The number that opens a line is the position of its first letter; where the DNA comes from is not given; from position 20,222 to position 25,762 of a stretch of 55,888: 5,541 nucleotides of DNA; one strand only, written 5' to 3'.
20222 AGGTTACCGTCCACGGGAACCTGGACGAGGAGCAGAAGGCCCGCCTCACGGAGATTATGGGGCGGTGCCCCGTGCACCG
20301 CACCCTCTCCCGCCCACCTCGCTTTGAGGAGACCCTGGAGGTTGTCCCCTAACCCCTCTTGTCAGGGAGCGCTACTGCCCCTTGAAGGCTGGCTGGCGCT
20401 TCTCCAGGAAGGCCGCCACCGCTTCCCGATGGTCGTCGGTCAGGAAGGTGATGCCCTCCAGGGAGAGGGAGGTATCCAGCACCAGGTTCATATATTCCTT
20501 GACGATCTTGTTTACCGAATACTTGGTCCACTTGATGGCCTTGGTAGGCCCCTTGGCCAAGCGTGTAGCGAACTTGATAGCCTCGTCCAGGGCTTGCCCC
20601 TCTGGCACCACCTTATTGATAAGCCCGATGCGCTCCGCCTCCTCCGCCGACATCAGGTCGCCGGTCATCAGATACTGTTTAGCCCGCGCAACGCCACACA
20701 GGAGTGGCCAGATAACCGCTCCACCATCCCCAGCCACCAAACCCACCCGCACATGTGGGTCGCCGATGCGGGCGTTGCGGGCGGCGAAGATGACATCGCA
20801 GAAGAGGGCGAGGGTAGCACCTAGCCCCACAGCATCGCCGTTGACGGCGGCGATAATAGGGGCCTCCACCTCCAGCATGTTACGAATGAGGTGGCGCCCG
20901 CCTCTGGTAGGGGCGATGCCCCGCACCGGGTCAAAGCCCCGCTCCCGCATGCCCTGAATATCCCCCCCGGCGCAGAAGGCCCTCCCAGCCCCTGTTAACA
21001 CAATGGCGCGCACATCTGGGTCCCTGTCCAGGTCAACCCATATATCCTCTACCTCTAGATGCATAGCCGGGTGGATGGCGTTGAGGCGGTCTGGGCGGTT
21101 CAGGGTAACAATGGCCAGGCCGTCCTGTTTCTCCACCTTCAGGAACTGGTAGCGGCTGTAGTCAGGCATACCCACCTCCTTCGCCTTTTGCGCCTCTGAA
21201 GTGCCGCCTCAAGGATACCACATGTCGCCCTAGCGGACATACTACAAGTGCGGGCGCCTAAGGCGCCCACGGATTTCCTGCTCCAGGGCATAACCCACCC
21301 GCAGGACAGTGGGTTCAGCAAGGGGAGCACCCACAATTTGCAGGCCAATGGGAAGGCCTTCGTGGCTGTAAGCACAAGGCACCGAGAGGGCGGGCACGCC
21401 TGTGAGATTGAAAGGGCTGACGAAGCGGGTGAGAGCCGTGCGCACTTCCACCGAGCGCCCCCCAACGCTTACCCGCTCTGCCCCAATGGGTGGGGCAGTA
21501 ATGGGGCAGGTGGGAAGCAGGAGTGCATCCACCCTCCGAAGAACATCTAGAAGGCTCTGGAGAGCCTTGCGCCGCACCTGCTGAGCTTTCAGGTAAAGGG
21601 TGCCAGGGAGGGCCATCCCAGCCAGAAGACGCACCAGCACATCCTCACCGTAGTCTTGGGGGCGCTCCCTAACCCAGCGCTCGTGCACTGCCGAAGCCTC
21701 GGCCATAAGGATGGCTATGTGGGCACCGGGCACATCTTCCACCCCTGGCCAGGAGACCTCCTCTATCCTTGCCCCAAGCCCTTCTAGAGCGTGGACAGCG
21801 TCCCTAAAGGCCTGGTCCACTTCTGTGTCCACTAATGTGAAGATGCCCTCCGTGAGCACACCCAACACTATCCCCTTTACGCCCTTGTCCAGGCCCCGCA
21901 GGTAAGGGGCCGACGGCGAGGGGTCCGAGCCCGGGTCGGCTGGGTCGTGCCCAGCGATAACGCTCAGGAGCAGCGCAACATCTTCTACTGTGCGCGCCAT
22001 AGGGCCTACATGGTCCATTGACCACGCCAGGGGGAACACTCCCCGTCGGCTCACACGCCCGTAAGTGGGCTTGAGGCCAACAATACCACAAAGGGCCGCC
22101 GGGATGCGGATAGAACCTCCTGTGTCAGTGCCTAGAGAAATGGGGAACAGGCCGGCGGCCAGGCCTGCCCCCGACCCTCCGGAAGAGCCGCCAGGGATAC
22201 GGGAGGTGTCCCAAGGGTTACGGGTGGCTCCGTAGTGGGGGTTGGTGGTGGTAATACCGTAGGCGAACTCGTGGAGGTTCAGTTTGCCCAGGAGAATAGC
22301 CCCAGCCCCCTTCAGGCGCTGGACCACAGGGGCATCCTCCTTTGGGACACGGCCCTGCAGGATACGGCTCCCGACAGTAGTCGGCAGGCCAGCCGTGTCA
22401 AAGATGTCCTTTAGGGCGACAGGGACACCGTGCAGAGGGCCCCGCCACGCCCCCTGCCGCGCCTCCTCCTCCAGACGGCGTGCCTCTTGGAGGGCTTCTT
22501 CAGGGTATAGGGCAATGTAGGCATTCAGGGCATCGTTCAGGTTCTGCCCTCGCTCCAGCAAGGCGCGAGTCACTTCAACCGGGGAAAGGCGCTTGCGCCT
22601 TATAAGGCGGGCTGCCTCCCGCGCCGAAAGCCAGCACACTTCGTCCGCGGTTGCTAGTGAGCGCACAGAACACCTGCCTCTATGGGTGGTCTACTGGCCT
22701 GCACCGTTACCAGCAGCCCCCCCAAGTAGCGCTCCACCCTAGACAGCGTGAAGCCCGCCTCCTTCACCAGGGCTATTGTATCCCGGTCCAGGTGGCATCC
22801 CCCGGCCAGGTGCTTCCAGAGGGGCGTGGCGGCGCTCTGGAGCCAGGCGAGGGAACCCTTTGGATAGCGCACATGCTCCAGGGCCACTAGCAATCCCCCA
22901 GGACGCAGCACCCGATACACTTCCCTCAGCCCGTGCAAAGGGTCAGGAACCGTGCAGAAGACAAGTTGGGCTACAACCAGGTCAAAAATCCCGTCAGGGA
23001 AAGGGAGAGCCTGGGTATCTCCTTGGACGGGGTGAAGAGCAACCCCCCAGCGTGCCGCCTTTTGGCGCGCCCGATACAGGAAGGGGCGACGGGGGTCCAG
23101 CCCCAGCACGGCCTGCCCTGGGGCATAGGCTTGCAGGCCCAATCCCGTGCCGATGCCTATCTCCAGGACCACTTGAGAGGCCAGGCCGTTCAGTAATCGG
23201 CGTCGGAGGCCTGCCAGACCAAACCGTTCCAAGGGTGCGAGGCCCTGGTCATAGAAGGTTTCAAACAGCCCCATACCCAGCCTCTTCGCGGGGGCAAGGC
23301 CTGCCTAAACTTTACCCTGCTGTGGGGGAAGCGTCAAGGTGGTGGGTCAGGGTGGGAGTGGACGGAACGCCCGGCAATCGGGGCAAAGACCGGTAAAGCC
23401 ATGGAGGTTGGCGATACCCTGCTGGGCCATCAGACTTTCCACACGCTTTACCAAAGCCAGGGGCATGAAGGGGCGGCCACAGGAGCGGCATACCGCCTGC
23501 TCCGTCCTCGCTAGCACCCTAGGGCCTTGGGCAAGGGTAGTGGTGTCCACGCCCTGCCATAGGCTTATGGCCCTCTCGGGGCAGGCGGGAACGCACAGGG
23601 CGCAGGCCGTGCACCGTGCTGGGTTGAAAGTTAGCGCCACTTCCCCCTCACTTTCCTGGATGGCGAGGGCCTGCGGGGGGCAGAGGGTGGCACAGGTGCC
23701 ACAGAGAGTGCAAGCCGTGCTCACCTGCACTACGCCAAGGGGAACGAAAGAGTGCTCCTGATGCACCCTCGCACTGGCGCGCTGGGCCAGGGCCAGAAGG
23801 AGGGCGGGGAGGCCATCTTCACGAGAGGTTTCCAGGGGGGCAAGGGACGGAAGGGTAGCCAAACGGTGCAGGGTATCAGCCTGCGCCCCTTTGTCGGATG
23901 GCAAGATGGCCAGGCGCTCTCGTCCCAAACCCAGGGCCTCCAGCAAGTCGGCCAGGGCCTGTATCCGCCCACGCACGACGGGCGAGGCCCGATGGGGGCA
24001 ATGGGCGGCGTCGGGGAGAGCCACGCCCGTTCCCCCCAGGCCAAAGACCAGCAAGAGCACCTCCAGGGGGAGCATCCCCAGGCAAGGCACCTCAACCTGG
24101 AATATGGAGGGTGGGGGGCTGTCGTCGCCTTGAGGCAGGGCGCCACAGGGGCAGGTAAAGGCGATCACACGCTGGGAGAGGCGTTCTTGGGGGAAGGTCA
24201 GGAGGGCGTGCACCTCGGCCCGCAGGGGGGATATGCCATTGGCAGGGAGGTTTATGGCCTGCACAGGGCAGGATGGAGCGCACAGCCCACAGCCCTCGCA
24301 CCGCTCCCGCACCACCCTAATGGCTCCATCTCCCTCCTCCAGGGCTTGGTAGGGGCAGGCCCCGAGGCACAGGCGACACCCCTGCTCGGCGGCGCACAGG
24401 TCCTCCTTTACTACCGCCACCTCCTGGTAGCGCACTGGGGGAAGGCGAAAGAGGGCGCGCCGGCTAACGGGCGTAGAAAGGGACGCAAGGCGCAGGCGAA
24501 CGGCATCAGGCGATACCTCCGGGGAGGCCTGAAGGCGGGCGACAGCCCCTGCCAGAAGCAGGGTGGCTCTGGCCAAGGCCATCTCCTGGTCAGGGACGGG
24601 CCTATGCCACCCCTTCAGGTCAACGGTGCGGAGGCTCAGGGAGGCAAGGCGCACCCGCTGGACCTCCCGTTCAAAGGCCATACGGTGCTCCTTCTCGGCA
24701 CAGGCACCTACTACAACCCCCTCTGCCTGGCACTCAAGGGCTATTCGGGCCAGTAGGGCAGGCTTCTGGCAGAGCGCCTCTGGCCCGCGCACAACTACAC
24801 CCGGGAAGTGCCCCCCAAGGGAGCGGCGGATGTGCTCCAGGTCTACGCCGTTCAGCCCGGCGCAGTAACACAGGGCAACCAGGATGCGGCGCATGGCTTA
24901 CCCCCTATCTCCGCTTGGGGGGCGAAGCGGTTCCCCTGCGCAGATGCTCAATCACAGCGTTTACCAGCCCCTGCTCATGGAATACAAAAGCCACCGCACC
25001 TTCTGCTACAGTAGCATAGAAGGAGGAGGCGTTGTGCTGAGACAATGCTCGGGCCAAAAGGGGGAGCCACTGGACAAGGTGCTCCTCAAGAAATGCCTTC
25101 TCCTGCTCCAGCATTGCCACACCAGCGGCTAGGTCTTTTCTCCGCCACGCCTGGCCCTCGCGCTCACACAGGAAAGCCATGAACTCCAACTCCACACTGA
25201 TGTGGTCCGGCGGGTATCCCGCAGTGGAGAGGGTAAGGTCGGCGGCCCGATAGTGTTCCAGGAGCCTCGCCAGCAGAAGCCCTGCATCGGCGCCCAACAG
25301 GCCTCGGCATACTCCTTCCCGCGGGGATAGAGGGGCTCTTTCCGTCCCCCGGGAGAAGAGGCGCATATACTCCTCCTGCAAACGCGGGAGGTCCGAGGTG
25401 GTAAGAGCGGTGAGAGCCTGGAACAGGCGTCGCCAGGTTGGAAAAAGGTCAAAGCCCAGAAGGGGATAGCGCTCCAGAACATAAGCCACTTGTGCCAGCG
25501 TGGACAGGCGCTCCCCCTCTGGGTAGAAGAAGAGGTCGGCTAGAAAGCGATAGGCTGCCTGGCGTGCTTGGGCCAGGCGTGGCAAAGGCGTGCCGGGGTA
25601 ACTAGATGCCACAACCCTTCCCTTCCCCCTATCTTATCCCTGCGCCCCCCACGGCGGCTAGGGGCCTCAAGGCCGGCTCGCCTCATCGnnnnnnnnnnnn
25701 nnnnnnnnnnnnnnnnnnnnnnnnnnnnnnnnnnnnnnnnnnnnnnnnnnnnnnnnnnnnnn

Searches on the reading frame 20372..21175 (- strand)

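Call 5: search_protein_families(library=pfam, proteins=[window:20372-21175:-], max_evalue=0.001)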
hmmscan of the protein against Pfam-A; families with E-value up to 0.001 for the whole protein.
window:20372-21175:- (267 aa): 3 families
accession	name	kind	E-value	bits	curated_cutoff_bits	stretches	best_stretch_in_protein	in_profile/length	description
PF00378.25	ECH_1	-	3.4e-60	203.9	27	1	15-267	1-251/251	Enoyl-CoA hydratase/isomerase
PF16113.10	ECH_2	-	3.6e-24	86.3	27.2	1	21-226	2-200/335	Enoyl-CoA hydratase/isomerase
PF25145.1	NfeD1b_N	-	0.00058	19.9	40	0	98-143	53-98/189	NfeD1b, N-terminal domain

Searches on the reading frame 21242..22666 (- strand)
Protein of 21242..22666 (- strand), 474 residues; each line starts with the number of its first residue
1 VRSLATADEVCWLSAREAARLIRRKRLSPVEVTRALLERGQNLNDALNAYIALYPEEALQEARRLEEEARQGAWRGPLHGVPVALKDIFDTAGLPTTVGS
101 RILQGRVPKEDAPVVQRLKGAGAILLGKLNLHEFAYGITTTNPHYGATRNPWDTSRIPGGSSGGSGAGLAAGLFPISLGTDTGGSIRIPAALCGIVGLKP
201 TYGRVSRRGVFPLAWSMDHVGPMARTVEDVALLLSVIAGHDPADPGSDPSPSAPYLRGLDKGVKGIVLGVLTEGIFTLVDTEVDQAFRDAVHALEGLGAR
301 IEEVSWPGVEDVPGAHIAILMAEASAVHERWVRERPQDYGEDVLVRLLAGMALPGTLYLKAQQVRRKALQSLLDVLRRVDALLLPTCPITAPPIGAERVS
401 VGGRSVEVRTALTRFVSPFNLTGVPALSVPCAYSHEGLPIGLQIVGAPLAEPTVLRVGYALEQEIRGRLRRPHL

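Call 5: search_protein_families(library=pfam, proteins=[window:21242-22666:-], max_evalue=0.001)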
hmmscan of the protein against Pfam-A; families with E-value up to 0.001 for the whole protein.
window:21242-22666:- (474 aa): 1 family
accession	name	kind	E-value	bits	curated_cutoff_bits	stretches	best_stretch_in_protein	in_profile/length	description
PF01425.27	Amidase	-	7.3e-131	437.7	27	1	31-455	1-445/445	Amidase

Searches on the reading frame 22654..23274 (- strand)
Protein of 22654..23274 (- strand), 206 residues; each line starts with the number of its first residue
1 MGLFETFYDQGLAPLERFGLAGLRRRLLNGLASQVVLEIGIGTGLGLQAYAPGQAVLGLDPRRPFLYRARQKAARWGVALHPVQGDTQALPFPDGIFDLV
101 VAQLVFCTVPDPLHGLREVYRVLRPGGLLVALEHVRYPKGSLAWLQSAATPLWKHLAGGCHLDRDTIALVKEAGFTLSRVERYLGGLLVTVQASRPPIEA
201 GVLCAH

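Call 5: search_protein_families(library=pfam, proteins=[window:22654-23274:-], max_evalue=0.001)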
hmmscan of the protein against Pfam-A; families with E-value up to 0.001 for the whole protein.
window:22654-23274:- (206 aa): 6 families
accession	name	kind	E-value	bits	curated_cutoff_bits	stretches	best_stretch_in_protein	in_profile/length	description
PF08241.18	Methyltransf_11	-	2e-22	80.1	21.2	1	37-130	1-94/95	Methyltransferase domain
PF13649.12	Methyltransf_25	-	1.3e-18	67.9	27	1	36-127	1-97/97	Methyltransferase domain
PF08242.18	Methyltransf_12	-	5.4e-13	49.9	30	1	37-129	1-98/98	Methyltransferase domain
PF13847.12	Methyltransf_31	-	1.3e-11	44.8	27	1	35-141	6-114/145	Methyltransferase domain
PF01209.24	Ubie_methyltran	-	3.3e-11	43.4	20.1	1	55-136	74-156/233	ubiE/COQ5 methyltransferase family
PF13489.12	Methyltransf_23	-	5e-11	43.1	27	1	24-177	13-161/164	Methyltransferase domain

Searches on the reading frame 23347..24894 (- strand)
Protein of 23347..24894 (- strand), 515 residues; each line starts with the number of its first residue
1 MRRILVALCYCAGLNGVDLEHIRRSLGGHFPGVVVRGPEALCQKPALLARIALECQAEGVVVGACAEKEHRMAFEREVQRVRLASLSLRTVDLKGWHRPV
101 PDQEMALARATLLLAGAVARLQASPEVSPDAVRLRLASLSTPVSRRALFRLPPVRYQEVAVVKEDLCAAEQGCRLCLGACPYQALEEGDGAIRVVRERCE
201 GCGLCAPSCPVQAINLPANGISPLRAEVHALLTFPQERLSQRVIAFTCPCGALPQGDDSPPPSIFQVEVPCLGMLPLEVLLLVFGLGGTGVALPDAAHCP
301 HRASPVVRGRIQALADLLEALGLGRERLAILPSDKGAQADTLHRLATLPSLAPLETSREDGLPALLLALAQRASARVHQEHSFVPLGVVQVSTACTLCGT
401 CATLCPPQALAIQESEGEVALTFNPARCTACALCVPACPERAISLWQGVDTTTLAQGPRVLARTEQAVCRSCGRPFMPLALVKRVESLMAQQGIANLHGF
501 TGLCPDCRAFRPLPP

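Call 5: search_protein_families(library=pfam, proteins=[window:23347-24894:-], max_evalue=0.001)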
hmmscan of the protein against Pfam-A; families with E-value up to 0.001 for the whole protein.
window:23347-24894:- (515 aa): 12 families
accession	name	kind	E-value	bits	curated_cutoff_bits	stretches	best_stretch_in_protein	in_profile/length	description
PF00037.32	Fer4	-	5e-14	51.9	21.1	2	193-214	2-23/24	4Fe-4S binding domain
PF12838.12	Fer4_7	-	1.4e-13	51.5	27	2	395-441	2-51/52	4Fe-4S dicluster domain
PF14697.11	Fer4_21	-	1.5e-13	51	35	2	160-215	1-58/59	4Fe-4S dicluster domain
PF12837.12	Fer4_6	-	1.1e-11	44.6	25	3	192-214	2-24/24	4Fe-4S binding domain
PF13187.11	Fer4_9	-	5.6e-11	42.7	27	2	394-443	1-52/52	4Fe-4S dicluster domain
PF13484.11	Fer4_16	-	3.2e-10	41.1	30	0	198-219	1-21/66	4Fe-4S double cluster binding domain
PF13237.11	Fer4_10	-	3.6e-10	40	25.5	2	389-439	3-53/53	4Fe-4S dicluster domain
PF25160.1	LdpA_Fe-S-bd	-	7.5e-09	35.7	27.6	1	174-215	7-44/49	LdpA Fe-S cluster-binding domain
PF12797.12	Fer4_2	-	1.8e-08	34.2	24.5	0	423-440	5-22/22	4Fe-4S binding domain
PF02662.21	FlpD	-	4.5e-07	30.3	22.3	1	261-330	25-97/123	Methyl-viologen-reducing hydrogenase, delta subunit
PF13183.11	Fer4_8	-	1.2e-06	29.4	27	0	388-406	47-65/68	4Fe-4S dicluster domain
PF12800.12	Fer4_4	-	9.8e-05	22.8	24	0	425-440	1-16/17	4Fe-4S binding domain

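Call 20: search_protein_families(library=ncbifam, proteins=[window:23347-24894:-], max_evalue=0.001)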
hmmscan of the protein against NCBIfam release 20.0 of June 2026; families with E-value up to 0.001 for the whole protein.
window:23347-24894:- (515 aa): 74 families (the best 25 are shown)
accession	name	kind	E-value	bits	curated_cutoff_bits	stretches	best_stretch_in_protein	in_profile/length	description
NF040770.1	hetero_SS_HdrA2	exception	9.9e-25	86.8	1100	2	159-330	571-746/777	CoB-CoM heterodisulfide reductase HdrA2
NF041778.1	hetero_SS_HdrA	equivalog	2.2e-18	65.5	1400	3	156-233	578-652/771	ferredoxin:CoB-CoM heterodisulfide reductase subunit HdrA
NF041891.1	hdrA_Methbact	equivalog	3.8e-18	65.1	1300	2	159-252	566-655/762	ferredoxin:CoB-CoM heterodisulfide reductase subunit HdrA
TIGR01944.1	rnfB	subfamily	6.5e-16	58.4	68.7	2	155-217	103-163/190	RnfABCDGE type electron transport complex subunit B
NF038196.1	ferrodoxin_EFR1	subfamily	4.6e-15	56.3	75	2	389-445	180-231/242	EFR1 family ferrodoxin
TIGR02179.1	PorD_KorD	subfamily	1.3e-14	54.1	60.05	2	161-216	21-74/78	2-oxoacid:acceptor oxidoreductase, delta subunit, pyruvate/2-ketoisovalerate family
NF040684.1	PorD_Arch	equivalog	9e-14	51.3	120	2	172-216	36-81/85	pyruvate synthase subunit PorD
TIGR02700.1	flavo_MJ0208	hypoth_equivalog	3.1e-13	49.5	251.35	2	171-215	151-195/234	dihydromethanopterin reductase (acceptor)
NF007202.0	PRK09623.1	equivalog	4.2e-13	49.5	166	2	159-216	45-100/105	3-methyl-2-oxobutanoate dehydrogenase subunit delta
TIGR00402.1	napF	equivalog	4.6e-13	49.4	102.2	2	392-486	34-127/149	ferredoxin-type protein NapF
NF040864.1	HgcB_ferredoxin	equivalog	5.5e-13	48.6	99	2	171-217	17-64/93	mercury methylation ferredoxin HgcB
NF009053.0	PRK12387.1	subfamily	6.4e-13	48.8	204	1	393-509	38-160/180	formate hydrogenlyase complex iron-sulfur subunit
NF006446.0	PRK08764.1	equivalog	8.7e-13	48.4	220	2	158-217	79-136/139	Rnf electron transport complex subunit RnfB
NF003475.0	PRK05113.1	equivalog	1.7e-12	47.6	203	1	157-216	105-162/190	electron transport complex subunit RsxB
NF005415.0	PRK06991.1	equivalog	3.9e-12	46.4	281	1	156-216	76-134/284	electron transport complex subunit RsxB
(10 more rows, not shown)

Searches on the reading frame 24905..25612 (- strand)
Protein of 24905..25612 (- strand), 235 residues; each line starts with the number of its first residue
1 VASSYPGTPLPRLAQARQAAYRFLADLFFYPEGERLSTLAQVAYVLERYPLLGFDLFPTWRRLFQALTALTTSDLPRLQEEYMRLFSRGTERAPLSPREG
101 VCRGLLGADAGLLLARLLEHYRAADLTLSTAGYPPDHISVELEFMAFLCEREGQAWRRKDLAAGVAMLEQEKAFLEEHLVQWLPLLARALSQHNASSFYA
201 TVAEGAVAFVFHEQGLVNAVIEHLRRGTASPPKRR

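Call 4: search_protein_families(library=pfam, proteins=[window:24905-25612:-], max_evalue=0.01)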
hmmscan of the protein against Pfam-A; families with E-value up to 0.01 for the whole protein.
window:24905-25612:- (235 aa): 1 family
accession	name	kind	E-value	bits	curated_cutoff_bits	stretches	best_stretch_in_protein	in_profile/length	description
PF02613.20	Nitrate_red_del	-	1.9e-19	70.5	22.2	1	63-187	15-135/136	Nitrate reductase delta subunit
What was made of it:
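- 24905..25612 (-): TorD/NarJ-type maturation chaperone of the operon. Pfam Nitrate_red_del (call 4).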

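Call 20: search_protein_families(library=ncbifam, proteins=[window:24905-25612:-], max_evalue=0.001)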
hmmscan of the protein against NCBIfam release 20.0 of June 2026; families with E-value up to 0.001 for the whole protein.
window:24905-25612:- (235 aa): 4 families
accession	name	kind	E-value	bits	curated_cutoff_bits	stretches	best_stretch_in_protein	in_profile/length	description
TIGR03482.1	DMSO_red_II_cha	subfamily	1.8e-21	77.1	152.3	1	16-210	1-185/197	DMSO reductase family type II enzyme chaperone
NF003442.0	PRK04976.1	equivalog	1.2e-11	44.9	132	1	14-212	9-203/211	molecular chaperone TorD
NF042981.1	EthbenzDh_ebdD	equivalog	2.1e-11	43.9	360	1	12-213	14-211/222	ethylbenzene dehydrogenase subunit delta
TIGR00684.1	narJ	equivalog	1.7e-06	28.2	59.35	1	62-193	32-141/152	nitrate reductase molybdenum cofactor assembly chaperone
